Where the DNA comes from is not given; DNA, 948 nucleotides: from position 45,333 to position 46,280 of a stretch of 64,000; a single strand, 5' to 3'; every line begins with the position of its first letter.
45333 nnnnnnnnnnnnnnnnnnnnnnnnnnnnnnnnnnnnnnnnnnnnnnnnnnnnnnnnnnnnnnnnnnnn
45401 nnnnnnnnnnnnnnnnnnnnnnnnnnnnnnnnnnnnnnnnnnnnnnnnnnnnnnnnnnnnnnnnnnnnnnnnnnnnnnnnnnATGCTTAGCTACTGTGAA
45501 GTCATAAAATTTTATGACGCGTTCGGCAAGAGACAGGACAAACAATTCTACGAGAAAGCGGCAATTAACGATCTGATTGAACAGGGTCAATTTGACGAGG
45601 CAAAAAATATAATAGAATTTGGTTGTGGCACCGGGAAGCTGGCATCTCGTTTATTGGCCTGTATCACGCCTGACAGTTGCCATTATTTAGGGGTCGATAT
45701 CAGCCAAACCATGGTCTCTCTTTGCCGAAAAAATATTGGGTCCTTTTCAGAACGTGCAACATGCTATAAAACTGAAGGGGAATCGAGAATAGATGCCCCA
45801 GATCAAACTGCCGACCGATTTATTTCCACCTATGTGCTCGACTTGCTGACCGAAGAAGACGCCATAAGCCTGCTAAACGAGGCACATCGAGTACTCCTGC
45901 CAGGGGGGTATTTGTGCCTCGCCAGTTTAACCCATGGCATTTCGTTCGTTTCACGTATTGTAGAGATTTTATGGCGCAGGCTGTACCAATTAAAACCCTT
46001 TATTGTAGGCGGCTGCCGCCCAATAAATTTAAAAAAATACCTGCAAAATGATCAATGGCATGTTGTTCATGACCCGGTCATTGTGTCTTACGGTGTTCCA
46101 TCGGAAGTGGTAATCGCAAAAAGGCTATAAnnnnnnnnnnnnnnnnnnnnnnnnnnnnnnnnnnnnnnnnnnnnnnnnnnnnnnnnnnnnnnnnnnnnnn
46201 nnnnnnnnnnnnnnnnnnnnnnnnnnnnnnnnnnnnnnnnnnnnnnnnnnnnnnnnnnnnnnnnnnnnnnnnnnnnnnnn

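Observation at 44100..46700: Low-GC three-gene island inserted after the giant gene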

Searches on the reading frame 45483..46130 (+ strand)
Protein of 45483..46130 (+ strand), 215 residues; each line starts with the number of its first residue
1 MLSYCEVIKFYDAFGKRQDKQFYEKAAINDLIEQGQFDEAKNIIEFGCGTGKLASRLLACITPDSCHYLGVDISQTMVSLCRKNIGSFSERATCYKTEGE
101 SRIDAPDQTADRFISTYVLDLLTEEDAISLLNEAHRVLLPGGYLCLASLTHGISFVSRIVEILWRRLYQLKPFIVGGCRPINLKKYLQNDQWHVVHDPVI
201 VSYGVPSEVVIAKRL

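Call 6: search_protein_families(library=pfam, proteins=[window:45483-46130:+], max_evalue=0.01)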
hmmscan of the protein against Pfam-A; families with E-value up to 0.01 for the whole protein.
window:45483-46130:+ (215 aa): 14 families
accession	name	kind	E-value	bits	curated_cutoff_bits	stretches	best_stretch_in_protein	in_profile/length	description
PF13649.12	Methyltransf_25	-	1.3e-15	58.2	27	1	43-142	1-97/97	Methyltransferase domain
PF08241.18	Methyltransf_11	-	6.4e-14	52.8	21.2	1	45-145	2-94/95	Methyltransferase domain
PF08242.18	Methyltransf_12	-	9.4e-13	49.2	30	1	44-144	1-98/98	Methyltransferase domain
PF13847.12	Methyltransf_31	-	2.5e-12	47.1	27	1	38-150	2-113/145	Methyltransferase domain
PF13489.12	Methyltransf_23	-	5.3e-08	33.2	27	1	36-153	19-123/164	Methyltransferase domain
PF01209.24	Ubie_methyltran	-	1.7e-07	31.3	20.1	1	39-148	47-153/233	ubiE/COQ5 methyltransferase family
PF05148.21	Methyltransf_8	-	0.00012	22.4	27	0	101-159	114-169/219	Hypothetical methyltransferase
PF13679.12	Methyltransf_32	-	0.00028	21.3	27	1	27-98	12-86/143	Methyltransferase domain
PF05175.20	MTS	-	0.00075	19.6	23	1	38-144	30-136/170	Methyltransferase small domain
PF10017.15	Methyltransf_33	-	0.0014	18.2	23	1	39-84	61-107/304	Histidine-specific methyltransferase, SAM-dependent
PF05206.20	TRM13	-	0.0035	17.3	26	1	26-64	5-43/257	Methyltransferase TRM13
PF05891.18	Methyltransf_PK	-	0.0066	16.4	27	1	35-146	51-159/218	AdoMet dependent proline di-methyltransferase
PF02636.23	Methyltransf_28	-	0.0067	16.3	23.3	1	38-89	17-74/249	Putative S-adenosyl-L-methionine-dependent methyltransferase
PF02390.23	Methyltransf_4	-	0.0075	16.2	24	0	41-86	3-46/173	Putative methyltransferase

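Call 7: search_protein_families(library=padloc, proteins=[window:45483-46130:+], max_evalue=0.1)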
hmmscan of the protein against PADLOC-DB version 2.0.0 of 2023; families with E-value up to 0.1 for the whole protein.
window:45483-46130:+ (215 aa): 2 families
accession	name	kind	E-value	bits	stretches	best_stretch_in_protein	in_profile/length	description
PDLC04134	mad2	-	3.9e-15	53.6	1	10-174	261-424/492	mads_2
PDLC03258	MTase_II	-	0.016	12.3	1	22-84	25-84/366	Type II methyltransferase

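Call 8: search_protein_families(library=ncbifam, proteins=[window:45483-46130:+], max_evalue=0.01)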
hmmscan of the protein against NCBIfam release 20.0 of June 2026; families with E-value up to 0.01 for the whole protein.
window:45483-46130:+ (215 aa): 32 families (the best 25 are shown)
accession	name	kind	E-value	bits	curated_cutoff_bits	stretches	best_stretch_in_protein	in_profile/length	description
NF043040.1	corrin_prot_MT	hypoth_equivalog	1.9e-14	53.7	180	1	38-175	40-176/216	corrinoid protein-associated methyltransferase CpaM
NF041537.1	ArsM_AhpD_UU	exception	1.3e-11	43.9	510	1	34-148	71-182/345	arsenite methyltransferase/AhpD domain selenoprotein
NF047649.1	MTase_UXPK_star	exception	1.1e-10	41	460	1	35-148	73-183/283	methyltransferase/UXPK-star double selenoprotein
NF041536.1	ArsM_DUF2284_UU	exception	2.8e-10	39.1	575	1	34-147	71-181/459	arsenite methyltransferase/DUF2284 domain selenoprotein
NF001244.0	PRK00216.1-5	equivalog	8.6e-10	38.3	216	1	32-151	41-158/236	bifunctional demethylmenaquinone methyltransferase/2-methoxy-6-polyprenyl-1,4-benzoquinol methylase UbiE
TIGR02072.1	BioC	equivalog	2.6e-09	37.3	184.95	1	31-151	26-137/244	malonyl-ACP O-methyltransferase BioC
NF045667.1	MTase_DVU1556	equivalog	1.7e-08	34.2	155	1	29-150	12-123/213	DVU_1556 family methyltransferase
TIGR00740.1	TIGR00740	equivalog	3.3e-08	33.5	193.3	1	37-161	51-171/239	carboxy-S-adenosyl-L-methionine synthase CmoA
NF040538.1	methyl_ArsM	equivalog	5.4e-08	32.4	500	1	105-147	167-209/356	arsinothricin biosynthesis methyltransferase ArsM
NF008823.0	PRK11873.1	subfamily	1.2e-07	31.5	263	1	38-148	76-183/272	arsenite methyltransferase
TIGR01934.1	MenG_MenH_UbiE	subfamily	1.5e-07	30.9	158.35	1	32-154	32-150/223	ubiquinone/menaquinone biosynthesis methyltransferase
NF011995.0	PRK15451.1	equivalog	1.3e-06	28.1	285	1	40-148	57-164/247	carboxy-S-adenosyl-L-methionine synthase CmoA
NF041820.1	daptide_MTase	equivalog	3.3e-06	26.8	175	1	39-147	36-143/243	daptide-type RiPP biosynthesis methyltransferase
NF045825.1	FAmtase_mtf2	equivalog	8.4e-06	25.2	400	1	39-149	58-161/248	fatty-acid O-methyltransferase Mtf2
NF045823.1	PthPhpthDimycoMt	equivalog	9.6e-06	24.9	300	1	39-150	66-170/256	phthiotriol/phenolphthiotriol dimycocerosates methyltransferase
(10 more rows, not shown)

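Call 9: search_protein_families(library=phrogs, proteins=[window:45483-46130:+], max_evalue=0.01)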
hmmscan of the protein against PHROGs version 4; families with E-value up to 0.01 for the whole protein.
window:45483-46130:+ (215 aa): 2 families
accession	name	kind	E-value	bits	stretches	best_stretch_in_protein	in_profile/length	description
phrog_4752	-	other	6.8e-14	52.7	1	38-151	50-163/241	tRNA methyltransferase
phrog_22502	-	other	0.00032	21.5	1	21-147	54-174/276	methyltransferase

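Call 36: find_homologous_proteins(query=window:45483-46130:+)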
Query window:45483-46130:+ (215 aa): 2680 proteins with E <= 0.001 among 2901 candidates; the best 120 are listed.
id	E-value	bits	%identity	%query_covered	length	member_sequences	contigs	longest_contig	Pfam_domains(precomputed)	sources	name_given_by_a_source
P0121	7.5e-142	488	100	100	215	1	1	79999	PF13847.13,PF13489.13,PF13649.13,PF01209.25,PF08241.19,PF08242.19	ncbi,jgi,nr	ncbi:MAG: class I SAM-dependent methyltransferase [Gammaproteobacteria bacterium]|nr:class I SAM-dep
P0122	3.8e-104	365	72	100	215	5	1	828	PF13847.13,PF13489.13,PF13649.13,PF01209.25,PF08241.19,PF08242.19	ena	-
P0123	8.0e-103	361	71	100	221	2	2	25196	PF13847.13,PF13489.13,PF05175.21,PF13649.13,PF01209.25,PF08241.19,PF08242.19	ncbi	-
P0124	1.9e-102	360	72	100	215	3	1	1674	PF13847.13,PF13489.13,PF13649.13,PF05148.22,PF13679.13,PF01209.25,PF08241.19,PF08242.19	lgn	-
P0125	3.7e-102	359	73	100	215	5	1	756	PF13847.13,PF13489.13,PF13649.13,PF01209.25,PF08241.19,PF08242.19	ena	-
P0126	2.6e-101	356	73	100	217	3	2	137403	PF13847.13,PF13489.13,PF13649.13,PF05148.22,PF01209.25,PF08241.19,PF08242.19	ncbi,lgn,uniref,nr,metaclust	ncbi:class I SAM-dependent methyltransferase [Ghiorsea bivora]|uniref:class I SAM-dependent methyltr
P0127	1.5e-99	350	67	100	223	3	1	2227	PF13847.13,PF13489.13,PF05175.21,PF13649.13,PF05148.22,PF01209.25,PF08241.19,PF08242.19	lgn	-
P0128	1.7e-99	350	71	100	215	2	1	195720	PF13847.13,PF13489.13,PF13649.13,PF01209.25,PF08241.19,PF08242.19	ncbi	-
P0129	2.7e-97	343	70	100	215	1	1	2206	PF13847.13,PF13489.13,PF13649.13,PF05148.22,PF01209.25,PF08241.19,PF08242.19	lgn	-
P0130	9.0e-97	341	69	99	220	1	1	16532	PF13847.13,PF13489.13,PF05175.21,PF13649.13,PF01209.25,PF08241.19,PF08242.19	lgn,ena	-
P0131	5.7e-96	338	66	100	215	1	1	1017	PF13847.13,PF13489.13,PF02353.27,PF05175.21,PF13649.13,PF01209.25,PF08241.19,PF08242.19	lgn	-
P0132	1.3e-94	334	68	100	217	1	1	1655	PF13847.13,PF13489.13,PF05175.21,PF13649.13,PF01209.25,PF08241.19,PF08242.19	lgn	-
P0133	1.8e-94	333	67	100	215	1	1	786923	PF13847.13,PF13489.13,PF13649.13,PF01209.25,PF08241.19,PF08242.19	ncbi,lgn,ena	-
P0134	2.5e-93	330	68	100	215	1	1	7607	PF13847.13,PF13489.13,PF05175.21,PF13649.13,PF01209.25,PF08241.19,PF08242.19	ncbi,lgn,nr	ncbi:MAG: class I SAM-dependent methyltransferase [Gammaproteobacteria bacterium]|nr:MAG: class I SA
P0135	3.1e-92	326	65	100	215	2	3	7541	PF13847.13,PF13489.13,PF05175.21,PF13649.13,PF01209.25,PF08241.19,PF08242.19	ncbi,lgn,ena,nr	ncbi:MAG TPA: class I SAM-dependent methyltransferase [Gammaproteobacteria bacterium]|nr:class I SAM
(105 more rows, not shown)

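Call 37: find_encoding_contigs(protein=P0126, flank=5000, max_places=3)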
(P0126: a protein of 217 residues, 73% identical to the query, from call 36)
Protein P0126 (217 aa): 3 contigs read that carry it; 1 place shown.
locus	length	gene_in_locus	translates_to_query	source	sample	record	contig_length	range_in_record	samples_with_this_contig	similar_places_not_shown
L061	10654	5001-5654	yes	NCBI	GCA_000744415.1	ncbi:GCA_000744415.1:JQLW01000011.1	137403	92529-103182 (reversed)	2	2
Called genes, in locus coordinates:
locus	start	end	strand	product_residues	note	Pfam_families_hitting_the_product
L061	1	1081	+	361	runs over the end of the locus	PF01207:Dus, PF01180:DHO_dh (faint)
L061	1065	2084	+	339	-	PF00989:PAS (weak), PF00512:HisKA, PF02518:HATPase_c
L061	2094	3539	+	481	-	PF00072:Response_reg, PF00158:Sigma54_activat, PF13191:AAA_16 (weak), PF14532:Sigma54_activ_2, PF07728:AAA_5 (weak), PF25601:AAA_lid_14, PF02954:HTH_8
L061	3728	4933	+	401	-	PF00155:Aminotran_1_2, PF01041:DegT_DnrJ_EryC1 (weak), PF01053:Cys_Met_Meta_PP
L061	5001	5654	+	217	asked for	PF05148:Methyltransf_8 (faint), PF01209:Ubie_methyltran, PF13489:Methyltransf_23, PF13847:Methyltransf_31, PF08241:Methyltransf_11, PF08242:Methyltransf_12, PF13649:Methyltransf_25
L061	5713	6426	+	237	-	PF04366:Ysc84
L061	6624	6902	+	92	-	-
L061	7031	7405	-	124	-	PF01850:PIN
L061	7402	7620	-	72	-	PF04014:MazE_antitoxin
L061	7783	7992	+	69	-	-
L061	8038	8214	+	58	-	-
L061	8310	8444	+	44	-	-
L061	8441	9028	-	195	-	PF02245:Pur_DNA_glyco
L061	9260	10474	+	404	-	PF06965:Na_H_antiport_1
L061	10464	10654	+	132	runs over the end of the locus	PF18423:zf_CopZ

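Call 38: find_encoding_contigs(protein=P0123, flank=5000, max_places=3)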
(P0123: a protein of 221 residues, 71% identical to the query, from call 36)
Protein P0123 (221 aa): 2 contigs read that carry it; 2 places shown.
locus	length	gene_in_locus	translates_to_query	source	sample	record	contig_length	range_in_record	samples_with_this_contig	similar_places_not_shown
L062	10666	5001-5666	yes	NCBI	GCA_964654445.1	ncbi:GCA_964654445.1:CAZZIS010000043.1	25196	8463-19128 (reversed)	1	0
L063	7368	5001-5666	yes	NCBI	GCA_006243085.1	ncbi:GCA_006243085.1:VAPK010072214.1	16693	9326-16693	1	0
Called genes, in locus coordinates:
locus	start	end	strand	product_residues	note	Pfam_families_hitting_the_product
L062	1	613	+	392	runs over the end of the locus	PF01053:Cys_Met_Meta_PP, PF00155:Aminotran_1_2, PF01041:DegT_DnrJ_EryC1 (weak), PF00266:Aminotran_5 (weak), PF02347:GDC-P (weak), PF06838:Met_gamma_lyase (weak)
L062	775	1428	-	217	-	PF00849:PseudoU_synth_2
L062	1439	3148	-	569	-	PF13672:PP2C_2, PF00481:PP2C (faint), PF00069:Pkinase, PF07714:PK_Tyr_Ser-Thr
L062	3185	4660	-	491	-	PF07690:MFS_1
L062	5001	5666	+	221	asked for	PF01209:Ubie_methyltran, PF13489:Methyltransf_23, PF05175:MTS (weak), PF13847:Methyltransf_31, PF08241:Methyltransf_11, PF08242:Methyltransf_12, PF13649:Methyltransf_25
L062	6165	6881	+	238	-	-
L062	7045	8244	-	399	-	PF06609:TRI12, PF07690:MFS_1, PF00083:Sugar_tr (weak), PF13347:MFS_2 (weak)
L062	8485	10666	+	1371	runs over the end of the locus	-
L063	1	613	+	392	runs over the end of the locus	PF01053:Cys_Met_Meta_PP, PF00155:Aminotran_1_2, PF01041:DegT_DnrJ_EryC1 (weak), PF00266:Aminotran_5 (weak), PF02347:GDC-P (weak), PF06838:Met_gamma_lyase (weak)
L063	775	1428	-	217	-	PF00849:PseudoU_synth_2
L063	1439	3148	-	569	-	PF13672:PP2C_2, PF00481:PP2C (faint), PF00069:Pkinase, PF07714:PK_Tyr_Ser-Thr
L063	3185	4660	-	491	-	PF07690:MFS_1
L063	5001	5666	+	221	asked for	PF01209:Ubie_methyltran, PF13489:Methyltransf_23, PF05175:MTS (weak), PF13847:Methyltransf_31, PF08241:Methyltransf_11, PF08242:Methyltransf_12, PF13649:Methyltransf_25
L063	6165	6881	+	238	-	-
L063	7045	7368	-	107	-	?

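Call 96: search_solved_structures(query=window:45483-46127:+, max_evalue=0.001)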
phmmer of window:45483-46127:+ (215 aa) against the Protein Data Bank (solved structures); distinct sequences matched with E-value up to 0.001: 5.
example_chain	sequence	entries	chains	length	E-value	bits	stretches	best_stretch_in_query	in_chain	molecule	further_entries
4gek_A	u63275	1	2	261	6.2e-07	32.6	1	41-155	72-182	tRNA (cmo5U34)-methyltransferase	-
4iwn_A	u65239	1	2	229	1.2e-06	31.7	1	41-155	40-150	tRNA (cmo5U34)-methyltransferase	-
1im8_A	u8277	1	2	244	7.8e-06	29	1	40-148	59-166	YecO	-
3hnr_A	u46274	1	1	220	2.2e-05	27.5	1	9-148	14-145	probable methyltransferase BT9727_4108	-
3dtn_A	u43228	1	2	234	2.7e-05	27.3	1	39-168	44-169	Putative Methyltransferase MM_2633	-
